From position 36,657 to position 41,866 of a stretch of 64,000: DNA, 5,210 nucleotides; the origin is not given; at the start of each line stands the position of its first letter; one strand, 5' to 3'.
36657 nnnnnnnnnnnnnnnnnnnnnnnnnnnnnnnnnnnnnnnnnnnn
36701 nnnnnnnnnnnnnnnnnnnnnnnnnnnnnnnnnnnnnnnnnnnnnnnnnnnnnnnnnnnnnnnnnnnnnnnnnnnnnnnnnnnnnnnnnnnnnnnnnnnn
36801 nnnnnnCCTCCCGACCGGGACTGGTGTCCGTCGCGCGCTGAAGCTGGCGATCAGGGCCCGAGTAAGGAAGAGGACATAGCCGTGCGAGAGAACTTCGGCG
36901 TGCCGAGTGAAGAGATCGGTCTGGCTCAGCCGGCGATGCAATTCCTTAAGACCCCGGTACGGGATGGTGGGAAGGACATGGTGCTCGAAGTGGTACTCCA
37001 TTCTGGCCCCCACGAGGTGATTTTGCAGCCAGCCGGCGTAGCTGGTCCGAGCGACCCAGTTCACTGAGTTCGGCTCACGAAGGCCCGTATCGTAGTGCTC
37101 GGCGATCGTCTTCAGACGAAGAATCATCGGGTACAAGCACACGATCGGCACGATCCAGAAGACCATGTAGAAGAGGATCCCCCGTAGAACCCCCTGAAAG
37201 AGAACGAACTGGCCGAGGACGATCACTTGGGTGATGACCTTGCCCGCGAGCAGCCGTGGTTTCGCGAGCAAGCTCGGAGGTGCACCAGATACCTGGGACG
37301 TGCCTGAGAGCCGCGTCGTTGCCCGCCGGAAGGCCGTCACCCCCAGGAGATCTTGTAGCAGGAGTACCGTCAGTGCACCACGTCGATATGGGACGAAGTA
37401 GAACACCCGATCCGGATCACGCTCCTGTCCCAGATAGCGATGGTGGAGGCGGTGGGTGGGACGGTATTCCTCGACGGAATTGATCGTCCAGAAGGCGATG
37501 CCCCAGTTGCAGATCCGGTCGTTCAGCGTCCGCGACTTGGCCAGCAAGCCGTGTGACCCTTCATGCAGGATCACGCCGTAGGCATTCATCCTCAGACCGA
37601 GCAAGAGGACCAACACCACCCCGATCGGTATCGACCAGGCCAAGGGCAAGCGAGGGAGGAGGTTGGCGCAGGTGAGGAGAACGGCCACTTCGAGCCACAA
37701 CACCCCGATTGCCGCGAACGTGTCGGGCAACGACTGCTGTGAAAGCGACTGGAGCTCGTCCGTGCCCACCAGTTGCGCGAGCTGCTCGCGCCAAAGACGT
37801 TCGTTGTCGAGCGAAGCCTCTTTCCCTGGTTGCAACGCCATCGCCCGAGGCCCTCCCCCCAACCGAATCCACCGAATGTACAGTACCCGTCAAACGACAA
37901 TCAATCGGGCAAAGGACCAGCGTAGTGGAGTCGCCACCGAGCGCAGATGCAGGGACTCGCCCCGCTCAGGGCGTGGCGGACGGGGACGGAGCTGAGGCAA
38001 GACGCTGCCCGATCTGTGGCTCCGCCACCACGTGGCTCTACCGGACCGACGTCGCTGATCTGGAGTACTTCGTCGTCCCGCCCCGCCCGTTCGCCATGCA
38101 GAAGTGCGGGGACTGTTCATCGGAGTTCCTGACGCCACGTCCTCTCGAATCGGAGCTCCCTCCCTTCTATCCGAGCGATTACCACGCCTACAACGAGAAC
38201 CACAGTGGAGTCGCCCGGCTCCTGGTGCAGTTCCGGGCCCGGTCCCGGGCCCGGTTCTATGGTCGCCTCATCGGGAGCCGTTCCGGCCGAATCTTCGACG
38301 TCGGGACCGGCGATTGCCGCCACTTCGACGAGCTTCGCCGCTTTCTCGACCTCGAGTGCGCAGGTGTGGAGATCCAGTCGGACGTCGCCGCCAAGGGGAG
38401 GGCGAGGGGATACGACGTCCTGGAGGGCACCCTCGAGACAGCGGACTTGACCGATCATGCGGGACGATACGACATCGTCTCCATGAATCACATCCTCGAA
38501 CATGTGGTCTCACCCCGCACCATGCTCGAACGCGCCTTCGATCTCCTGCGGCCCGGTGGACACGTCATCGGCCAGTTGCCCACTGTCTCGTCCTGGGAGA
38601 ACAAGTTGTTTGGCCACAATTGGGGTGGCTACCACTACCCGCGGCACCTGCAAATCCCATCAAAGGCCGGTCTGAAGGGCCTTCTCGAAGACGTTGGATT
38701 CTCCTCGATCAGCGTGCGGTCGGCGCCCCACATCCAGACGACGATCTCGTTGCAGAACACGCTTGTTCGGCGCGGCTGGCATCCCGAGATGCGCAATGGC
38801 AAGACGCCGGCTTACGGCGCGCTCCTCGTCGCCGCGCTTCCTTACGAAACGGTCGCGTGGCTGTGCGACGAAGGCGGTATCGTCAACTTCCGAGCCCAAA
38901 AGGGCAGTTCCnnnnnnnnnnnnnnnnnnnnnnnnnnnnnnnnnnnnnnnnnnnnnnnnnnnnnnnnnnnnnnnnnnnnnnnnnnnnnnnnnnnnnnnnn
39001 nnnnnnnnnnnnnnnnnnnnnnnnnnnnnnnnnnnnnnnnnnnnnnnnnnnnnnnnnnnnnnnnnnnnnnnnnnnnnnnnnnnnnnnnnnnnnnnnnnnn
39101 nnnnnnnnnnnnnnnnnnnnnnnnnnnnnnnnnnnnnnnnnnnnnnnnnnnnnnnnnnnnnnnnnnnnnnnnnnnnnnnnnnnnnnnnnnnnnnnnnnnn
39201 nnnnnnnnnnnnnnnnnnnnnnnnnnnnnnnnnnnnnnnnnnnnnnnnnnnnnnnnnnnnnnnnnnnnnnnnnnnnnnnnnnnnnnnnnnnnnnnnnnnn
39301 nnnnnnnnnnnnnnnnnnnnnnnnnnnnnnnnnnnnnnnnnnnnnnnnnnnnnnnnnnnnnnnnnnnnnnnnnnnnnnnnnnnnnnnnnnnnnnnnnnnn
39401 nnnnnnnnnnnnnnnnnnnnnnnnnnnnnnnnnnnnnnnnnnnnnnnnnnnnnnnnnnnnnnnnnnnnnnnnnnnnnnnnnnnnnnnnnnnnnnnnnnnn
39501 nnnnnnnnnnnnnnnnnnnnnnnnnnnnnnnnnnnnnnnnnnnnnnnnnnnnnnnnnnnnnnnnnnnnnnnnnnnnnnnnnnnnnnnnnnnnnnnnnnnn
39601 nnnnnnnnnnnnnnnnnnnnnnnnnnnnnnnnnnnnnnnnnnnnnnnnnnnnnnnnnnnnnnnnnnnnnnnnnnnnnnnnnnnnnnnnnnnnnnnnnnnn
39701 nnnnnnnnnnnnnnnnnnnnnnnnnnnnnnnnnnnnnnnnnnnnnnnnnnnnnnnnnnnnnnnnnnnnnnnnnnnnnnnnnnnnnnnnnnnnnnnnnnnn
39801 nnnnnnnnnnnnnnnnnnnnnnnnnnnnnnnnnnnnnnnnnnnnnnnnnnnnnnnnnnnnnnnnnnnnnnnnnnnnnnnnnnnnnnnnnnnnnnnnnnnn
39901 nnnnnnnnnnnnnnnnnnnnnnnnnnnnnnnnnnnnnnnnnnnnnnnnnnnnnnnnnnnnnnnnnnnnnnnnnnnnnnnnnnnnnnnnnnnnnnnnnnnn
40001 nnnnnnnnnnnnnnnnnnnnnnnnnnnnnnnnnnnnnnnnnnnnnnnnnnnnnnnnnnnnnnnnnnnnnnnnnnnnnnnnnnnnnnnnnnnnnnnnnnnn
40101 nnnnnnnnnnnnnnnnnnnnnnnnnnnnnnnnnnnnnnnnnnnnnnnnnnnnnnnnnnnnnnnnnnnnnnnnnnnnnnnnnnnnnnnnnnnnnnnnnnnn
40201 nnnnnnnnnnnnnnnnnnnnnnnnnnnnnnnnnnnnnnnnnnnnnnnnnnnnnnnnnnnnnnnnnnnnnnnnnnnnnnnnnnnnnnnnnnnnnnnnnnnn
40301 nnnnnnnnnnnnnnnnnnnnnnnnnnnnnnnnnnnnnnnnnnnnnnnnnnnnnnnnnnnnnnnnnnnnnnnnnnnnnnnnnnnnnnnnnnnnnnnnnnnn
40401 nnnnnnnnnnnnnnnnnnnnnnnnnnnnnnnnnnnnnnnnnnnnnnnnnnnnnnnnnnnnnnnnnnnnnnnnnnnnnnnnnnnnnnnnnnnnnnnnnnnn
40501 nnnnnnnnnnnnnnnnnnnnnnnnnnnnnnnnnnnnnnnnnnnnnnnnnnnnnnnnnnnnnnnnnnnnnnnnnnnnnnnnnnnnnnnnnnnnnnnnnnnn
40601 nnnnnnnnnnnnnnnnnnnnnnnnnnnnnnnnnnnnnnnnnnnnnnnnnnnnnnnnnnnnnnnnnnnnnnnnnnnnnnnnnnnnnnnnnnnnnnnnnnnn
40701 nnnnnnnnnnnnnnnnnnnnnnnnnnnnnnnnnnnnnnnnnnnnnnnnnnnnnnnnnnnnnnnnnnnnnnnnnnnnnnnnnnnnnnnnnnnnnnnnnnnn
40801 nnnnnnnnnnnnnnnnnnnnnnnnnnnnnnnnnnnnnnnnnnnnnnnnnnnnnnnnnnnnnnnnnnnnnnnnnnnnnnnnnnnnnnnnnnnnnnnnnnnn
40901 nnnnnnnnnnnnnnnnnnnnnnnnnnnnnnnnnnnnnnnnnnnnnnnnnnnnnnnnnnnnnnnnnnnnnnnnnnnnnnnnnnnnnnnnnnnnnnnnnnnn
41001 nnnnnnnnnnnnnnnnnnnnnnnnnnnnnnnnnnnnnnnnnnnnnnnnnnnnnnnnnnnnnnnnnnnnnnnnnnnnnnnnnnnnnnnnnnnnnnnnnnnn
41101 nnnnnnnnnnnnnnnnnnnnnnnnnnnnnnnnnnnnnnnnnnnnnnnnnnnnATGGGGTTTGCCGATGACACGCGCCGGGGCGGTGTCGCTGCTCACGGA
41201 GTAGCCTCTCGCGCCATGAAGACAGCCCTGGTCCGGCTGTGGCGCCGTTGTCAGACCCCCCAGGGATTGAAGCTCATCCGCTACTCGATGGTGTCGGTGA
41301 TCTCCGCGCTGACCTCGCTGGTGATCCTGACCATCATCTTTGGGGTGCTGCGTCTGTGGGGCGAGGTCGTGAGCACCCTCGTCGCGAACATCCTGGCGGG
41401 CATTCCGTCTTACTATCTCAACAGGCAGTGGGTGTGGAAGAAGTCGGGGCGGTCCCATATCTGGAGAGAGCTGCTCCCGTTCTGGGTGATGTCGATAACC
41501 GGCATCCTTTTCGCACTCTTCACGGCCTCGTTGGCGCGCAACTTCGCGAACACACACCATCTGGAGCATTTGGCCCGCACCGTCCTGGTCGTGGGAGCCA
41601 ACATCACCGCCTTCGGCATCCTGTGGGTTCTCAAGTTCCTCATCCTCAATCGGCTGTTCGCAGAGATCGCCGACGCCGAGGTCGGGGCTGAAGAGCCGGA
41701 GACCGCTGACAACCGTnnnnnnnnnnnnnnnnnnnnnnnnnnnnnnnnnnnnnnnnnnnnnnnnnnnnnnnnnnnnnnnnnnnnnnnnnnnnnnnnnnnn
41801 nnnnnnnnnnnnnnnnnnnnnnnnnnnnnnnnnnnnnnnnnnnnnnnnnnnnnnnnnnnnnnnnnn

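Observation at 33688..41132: Pair of unclassified 695-735-aa polytopic paralogues with globular C-terminal domains bracketing a modification cassette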

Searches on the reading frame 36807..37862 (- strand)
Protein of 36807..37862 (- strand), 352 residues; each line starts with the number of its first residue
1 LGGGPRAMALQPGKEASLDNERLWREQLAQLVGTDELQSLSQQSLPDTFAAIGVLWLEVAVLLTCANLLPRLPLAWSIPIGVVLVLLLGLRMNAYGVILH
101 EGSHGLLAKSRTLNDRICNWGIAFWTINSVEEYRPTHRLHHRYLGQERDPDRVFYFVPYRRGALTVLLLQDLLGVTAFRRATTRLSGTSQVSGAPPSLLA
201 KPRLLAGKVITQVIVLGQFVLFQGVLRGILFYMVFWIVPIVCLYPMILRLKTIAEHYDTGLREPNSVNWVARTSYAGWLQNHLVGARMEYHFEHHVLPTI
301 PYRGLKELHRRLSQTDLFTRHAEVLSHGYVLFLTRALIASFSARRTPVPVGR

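Call 4: search_protein_families(library=pfam, proteins=[window:36807-37862:-], max_evalue=0.01)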
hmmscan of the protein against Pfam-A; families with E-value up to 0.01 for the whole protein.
window:36807-37862:- (352 aa): 1 family
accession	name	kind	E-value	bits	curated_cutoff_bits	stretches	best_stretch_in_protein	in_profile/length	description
PF00487.30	FA_desaturase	-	9.5e-30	104.6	29.7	1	81-315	5-241/253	Fatty acid desaturase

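Call 50: search_protein_families(library=ncbifam, proteins=[window:36807-37862:-], max_evalue=0.001)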
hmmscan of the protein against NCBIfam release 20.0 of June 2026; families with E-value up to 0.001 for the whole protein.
window:36807-37862:- (352 aa): 2 families
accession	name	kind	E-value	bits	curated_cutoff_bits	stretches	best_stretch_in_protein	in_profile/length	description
NF041365.1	GntB_guanitoxin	equivalog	8.3e-26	91.1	380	1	62-322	34-288/308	guanitoxin biosynthesis L-arginine gamma (S) hydroxylase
NF045690.1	BCarotKetCrtW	equivalog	5.9e-06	25.7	350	0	97-151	73-128/257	beta-carotene ketolase CrtW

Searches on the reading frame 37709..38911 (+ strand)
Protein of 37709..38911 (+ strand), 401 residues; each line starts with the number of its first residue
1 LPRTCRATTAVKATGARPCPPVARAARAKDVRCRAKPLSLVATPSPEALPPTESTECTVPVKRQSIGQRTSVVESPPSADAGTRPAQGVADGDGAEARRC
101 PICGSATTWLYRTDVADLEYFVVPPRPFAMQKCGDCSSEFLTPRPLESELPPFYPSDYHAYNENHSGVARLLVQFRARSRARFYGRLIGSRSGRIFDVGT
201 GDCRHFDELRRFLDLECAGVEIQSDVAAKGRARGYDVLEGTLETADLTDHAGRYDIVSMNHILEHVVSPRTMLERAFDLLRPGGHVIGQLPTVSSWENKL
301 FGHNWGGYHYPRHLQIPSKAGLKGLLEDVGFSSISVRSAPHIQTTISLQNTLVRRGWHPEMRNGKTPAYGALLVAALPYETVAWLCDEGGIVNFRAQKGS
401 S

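Call 4: search_protein_families(library=pfam, proteins=[window:37709-38911:+], max_evalue=0.01)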
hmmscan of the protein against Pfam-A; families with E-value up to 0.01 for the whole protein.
window:37709-38911:+ (401 aa): 6 families
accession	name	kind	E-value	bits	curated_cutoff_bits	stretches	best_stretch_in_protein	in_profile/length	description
PF13489.12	Methyltransf_23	-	1.8e-19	70.5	27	1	185-335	14-163/164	Methyltransferase domain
PF08241.18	Methyltransf_11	-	5.1e-09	37.1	21.2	1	197-287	2-94/95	Methyltransferase domain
PF08242.18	Methyltransf_12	-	2.1e-08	35.3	30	1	197-286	2-98/98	Methyltransferase domain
PF07021.18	MetW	-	4.6e-08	33.4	21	1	193-299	15-118/193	Methionine biosynthesis protein MetW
PF13649.12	Methyltransf_25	-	1.3e-06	29.5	27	1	195-284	1-97/97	Methyltransferase domain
PF13847.12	Methyltransf_31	-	0.0004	20.5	27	1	193-291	5-112/145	Methyltransferase domain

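Call 50: search_protein_families(library=ncbifam, proteins=[window:37709-38911:+], max_evalue=0.001)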
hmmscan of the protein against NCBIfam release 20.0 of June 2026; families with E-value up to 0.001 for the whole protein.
window:37709-38911:+ (401 aa): 4 families
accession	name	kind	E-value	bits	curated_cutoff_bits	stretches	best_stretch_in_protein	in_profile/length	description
TIGR02081.1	metW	equivalog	1.7e-08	34.3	189.5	1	191-299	14-118/194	methionine biosynthesis protein MetW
TIGR01983.1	UbiG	equivalog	1.9e-05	24.1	102.95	1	245-287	107-150/228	bifunctional 2-polyprenyl-6-hydroxyphenol methylase/3-demethylubiquinol 3-O-methyltransferase UbiG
NF045667.1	MTase_DVU1556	equivalog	0.00012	21.7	155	1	191-286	22-117/213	DVU_1556 family methyltransferase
TIGR04345.1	ovoA_Cterm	equivalog_domain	0.00014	21.5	170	1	246-327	127-207/242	putative 4-mercaptohistidine N1-methyltransferase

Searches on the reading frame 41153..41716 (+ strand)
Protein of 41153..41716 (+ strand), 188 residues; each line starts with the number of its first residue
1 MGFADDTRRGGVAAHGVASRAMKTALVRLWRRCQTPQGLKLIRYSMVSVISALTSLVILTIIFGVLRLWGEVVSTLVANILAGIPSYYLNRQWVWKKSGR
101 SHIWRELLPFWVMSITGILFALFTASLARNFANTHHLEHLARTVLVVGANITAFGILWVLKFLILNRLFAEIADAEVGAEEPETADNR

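Call 4: search_protein_families(library=pfam, proteins=[window:41153-41716:+], max_evalue=0.01)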
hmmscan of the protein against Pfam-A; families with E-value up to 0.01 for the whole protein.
window:41153-41716:+ (188 aa): 1 family
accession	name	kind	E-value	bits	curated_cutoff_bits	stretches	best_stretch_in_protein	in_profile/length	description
PF04138.20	GtrA_DPMS_TM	-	3.4e-12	47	26.1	1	43-164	1-111/117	GtrA/DPMS, transmembrane domain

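Call 50: search_protein_families(library=ncbifam, proteins=[window:41153-41716:+], max_evalue=0.001)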
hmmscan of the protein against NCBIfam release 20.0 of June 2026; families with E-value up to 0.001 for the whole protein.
window:41153-41716:+ (188 aa): 0 families
